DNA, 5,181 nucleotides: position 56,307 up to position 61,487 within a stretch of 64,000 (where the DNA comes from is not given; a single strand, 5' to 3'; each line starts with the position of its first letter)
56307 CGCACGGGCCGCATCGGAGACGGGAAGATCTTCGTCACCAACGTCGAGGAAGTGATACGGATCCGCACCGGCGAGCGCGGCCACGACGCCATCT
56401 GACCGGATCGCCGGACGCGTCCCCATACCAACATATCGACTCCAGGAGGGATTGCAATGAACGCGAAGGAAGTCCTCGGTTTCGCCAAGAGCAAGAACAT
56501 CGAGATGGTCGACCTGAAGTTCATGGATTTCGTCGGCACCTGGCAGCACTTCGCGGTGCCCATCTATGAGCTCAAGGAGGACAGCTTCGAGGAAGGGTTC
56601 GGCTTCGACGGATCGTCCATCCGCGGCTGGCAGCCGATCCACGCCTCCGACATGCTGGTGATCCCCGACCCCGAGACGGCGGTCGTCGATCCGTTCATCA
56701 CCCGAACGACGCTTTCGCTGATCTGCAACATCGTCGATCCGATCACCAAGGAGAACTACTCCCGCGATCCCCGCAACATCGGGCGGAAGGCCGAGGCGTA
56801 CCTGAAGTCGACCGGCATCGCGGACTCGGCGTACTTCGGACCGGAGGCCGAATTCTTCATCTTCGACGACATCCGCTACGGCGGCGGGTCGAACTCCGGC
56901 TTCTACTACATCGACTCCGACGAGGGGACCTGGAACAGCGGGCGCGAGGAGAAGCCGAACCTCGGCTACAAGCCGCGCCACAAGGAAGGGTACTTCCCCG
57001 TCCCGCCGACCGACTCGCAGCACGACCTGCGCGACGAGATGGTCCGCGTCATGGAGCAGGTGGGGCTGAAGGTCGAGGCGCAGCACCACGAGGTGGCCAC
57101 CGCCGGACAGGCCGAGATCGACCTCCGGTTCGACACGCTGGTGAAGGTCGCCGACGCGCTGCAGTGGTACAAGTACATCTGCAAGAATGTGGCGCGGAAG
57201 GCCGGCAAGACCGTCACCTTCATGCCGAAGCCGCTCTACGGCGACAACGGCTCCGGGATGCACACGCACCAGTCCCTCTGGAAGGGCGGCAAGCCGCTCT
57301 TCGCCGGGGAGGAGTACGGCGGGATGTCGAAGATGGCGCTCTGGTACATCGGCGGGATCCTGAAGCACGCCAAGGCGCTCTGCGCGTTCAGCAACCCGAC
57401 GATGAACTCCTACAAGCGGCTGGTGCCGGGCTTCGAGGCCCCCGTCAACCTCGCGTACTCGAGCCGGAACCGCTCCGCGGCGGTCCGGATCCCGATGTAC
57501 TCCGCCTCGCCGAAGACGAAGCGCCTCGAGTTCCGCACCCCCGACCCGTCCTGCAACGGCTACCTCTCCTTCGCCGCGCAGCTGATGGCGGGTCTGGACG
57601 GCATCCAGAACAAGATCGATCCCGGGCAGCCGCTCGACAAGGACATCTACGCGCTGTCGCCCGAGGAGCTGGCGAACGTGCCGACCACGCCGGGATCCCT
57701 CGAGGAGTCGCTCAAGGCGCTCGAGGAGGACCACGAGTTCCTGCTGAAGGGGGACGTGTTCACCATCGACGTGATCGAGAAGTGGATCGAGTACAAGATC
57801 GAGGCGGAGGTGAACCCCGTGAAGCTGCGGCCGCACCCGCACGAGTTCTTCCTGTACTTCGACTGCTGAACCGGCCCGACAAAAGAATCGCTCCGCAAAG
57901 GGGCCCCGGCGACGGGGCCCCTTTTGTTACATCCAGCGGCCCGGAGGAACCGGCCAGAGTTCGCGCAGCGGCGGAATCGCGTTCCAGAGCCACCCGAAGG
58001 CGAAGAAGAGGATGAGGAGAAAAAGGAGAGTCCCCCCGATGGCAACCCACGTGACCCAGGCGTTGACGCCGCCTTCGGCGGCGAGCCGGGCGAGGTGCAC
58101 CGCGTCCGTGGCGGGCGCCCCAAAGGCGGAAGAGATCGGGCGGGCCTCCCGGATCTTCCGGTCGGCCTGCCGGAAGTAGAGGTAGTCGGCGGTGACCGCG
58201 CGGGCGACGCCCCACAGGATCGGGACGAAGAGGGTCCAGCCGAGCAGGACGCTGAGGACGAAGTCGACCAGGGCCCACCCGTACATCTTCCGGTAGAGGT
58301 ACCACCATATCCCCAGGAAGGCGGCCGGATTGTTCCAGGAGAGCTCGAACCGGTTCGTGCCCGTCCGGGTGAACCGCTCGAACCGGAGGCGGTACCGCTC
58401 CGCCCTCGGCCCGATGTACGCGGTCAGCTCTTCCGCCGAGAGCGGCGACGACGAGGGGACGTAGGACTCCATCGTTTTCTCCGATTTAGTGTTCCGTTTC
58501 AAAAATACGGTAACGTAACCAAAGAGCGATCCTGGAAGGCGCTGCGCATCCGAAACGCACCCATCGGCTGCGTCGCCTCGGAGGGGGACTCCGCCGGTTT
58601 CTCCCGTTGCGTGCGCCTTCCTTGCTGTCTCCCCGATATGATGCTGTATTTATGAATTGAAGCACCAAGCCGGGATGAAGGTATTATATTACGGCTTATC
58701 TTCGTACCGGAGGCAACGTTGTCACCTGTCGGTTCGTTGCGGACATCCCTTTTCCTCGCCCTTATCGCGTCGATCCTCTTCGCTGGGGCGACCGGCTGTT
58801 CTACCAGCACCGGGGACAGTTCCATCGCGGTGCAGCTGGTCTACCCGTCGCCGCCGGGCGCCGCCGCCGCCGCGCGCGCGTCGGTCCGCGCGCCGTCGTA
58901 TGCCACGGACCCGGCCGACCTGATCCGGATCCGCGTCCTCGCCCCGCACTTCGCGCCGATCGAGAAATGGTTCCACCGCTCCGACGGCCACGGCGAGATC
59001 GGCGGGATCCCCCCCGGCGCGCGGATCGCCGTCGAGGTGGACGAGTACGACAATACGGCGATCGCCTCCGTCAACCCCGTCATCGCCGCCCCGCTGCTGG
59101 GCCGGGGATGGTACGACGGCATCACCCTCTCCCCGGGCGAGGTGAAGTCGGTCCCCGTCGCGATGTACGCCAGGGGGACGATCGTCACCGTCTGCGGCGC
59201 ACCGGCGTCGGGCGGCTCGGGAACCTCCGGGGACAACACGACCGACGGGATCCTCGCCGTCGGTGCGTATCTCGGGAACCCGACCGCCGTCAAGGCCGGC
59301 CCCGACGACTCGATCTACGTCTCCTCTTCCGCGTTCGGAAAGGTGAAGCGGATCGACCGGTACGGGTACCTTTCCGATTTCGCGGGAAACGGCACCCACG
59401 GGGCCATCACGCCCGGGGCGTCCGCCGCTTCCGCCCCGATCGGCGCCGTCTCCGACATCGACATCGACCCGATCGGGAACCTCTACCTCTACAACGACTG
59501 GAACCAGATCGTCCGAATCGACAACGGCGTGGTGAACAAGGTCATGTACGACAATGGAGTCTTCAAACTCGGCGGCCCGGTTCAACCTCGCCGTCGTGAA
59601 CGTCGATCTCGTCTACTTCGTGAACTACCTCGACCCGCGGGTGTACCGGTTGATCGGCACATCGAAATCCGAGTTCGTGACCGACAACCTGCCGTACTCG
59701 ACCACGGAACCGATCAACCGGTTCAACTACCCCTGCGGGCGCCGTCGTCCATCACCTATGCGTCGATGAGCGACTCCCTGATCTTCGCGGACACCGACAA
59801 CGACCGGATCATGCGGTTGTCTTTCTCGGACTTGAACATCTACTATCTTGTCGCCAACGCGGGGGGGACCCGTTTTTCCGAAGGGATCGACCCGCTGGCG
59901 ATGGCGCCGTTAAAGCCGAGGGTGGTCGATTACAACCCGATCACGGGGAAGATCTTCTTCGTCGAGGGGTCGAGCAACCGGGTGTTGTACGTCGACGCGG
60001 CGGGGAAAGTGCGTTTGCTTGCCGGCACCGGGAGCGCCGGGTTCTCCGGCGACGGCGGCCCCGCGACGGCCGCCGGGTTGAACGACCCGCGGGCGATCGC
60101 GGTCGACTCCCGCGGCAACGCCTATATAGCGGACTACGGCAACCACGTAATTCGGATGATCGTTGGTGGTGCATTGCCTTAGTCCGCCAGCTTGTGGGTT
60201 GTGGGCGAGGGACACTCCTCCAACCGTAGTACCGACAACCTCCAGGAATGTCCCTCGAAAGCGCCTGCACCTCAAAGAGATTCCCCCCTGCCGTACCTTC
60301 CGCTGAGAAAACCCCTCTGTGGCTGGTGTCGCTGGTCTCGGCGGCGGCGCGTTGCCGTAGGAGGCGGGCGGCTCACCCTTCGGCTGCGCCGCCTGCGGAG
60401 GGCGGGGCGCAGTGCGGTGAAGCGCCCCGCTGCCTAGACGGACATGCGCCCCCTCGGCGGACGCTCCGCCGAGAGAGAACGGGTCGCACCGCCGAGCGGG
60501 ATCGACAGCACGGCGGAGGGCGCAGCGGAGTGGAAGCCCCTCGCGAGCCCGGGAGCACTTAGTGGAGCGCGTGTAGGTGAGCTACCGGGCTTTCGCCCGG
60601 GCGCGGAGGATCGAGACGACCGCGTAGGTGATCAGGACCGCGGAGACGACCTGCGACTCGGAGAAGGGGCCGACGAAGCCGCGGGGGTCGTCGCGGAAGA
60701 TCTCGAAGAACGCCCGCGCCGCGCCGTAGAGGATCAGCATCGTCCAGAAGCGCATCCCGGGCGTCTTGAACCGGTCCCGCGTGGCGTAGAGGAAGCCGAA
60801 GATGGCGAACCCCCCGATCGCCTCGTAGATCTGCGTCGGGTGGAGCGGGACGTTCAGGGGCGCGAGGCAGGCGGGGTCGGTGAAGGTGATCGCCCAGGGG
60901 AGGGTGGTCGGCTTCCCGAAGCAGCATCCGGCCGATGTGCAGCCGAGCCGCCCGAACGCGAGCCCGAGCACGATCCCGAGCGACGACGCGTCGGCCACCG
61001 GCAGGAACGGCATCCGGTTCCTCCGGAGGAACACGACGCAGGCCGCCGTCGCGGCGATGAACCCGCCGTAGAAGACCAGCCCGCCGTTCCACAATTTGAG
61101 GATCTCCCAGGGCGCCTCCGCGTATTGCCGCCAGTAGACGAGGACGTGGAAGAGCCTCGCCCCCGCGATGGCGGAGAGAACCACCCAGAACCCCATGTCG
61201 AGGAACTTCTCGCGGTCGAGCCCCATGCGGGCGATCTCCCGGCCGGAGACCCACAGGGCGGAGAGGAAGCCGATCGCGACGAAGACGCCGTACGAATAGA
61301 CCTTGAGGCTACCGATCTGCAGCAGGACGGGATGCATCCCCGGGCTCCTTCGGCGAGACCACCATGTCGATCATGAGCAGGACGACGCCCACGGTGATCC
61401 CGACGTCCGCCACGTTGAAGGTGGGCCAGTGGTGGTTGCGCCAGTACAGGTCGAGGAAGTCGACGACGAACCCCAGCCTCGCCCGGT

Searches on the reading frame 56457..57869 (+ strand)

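Call 10: search_protein_families(library=pfam, proteins=[window:56457-57869:+])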
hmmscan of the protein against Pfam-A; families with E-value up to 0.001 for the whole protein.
window:56457-57869:+ (470 aa): 2 families
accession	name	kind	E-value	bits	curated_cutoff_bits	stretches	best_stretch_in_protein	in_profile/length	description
PF00120.29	Gln-synt_C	-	4.8e-133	443.9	24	1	103-466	2-343/344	Glutamine synthetase, catalytic domain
PF03951.24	Gln-synt_N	-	5e-32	109.8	33.4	1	14-95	1-82/82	Glutamine synthetase, beta-Grasp domain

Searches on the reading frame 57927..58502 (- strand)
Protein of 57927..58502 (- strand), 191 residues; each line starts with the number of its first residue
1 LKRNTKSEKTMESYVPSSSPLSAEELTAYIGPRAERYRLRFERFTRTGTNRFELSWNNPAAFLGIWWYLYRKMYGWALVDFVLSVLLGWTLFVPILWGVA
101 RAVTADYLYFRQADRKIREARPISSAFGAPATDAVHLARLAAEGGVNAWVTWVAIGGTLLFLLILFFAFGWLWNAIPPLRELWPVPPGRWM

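Call 10: search_protein_families(library=pfam, proteins=[window:57927-58502:-])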
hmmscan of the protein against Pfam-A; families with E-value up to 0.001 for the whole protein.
window:57927-58502:- (191 aa): 1 family
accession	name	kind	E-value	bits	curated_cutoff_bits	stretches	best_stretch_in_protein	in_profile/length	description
PF10947.13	DUF2628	-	7.3e-05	23.6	23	1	41-91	8-58/93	Protein of unknown function (DUF2628)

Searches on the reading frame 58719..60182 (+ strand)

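Call 10: search_protein_families(library=pfam, proteins=[window:58719-60182:+])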
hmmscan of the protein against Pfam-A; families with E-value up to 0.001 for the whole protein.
window:58719-60182:+ (487 aa): 2 families
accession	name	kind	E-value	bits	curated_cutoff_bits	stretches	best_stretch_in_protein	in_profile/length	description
PF25021.1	TEN_NHL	-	1.2e-08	34.7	27.1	1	443-481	130-166/357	Teneurin NHL domain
PF01436.27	NHL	-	1.3e-05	25.4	20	1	454-476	1-23/28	NHL repeat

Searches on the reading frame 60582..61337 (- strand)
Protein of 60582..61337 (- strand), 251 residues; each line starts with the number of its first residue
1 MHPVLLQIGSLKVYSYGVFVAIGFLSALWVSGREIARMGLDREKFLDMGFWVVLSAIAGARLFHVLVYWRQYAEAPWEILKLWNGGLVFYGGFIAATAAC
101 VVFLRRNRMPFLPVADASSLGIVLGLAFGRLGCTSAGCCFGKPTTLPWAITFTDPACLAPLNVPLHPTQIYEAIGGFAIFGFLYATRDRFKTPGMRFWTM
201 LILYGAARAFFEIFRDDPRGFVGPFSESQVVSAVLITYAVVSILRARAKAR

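Call 10: search_protein_families(library=pfam, proteins=[window:60582-61337:-])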
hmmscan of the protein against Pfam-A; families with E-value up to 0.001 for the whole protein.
window:60582-61337:- (251 aa): 1 family
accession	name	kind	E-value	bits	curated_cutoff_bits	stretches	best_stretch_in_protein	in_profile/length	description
PF01790.23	LGT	-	2.2e-65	220.8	24.9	1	3-243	1-238/240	Prolipoprotein diacylglyceryl transferase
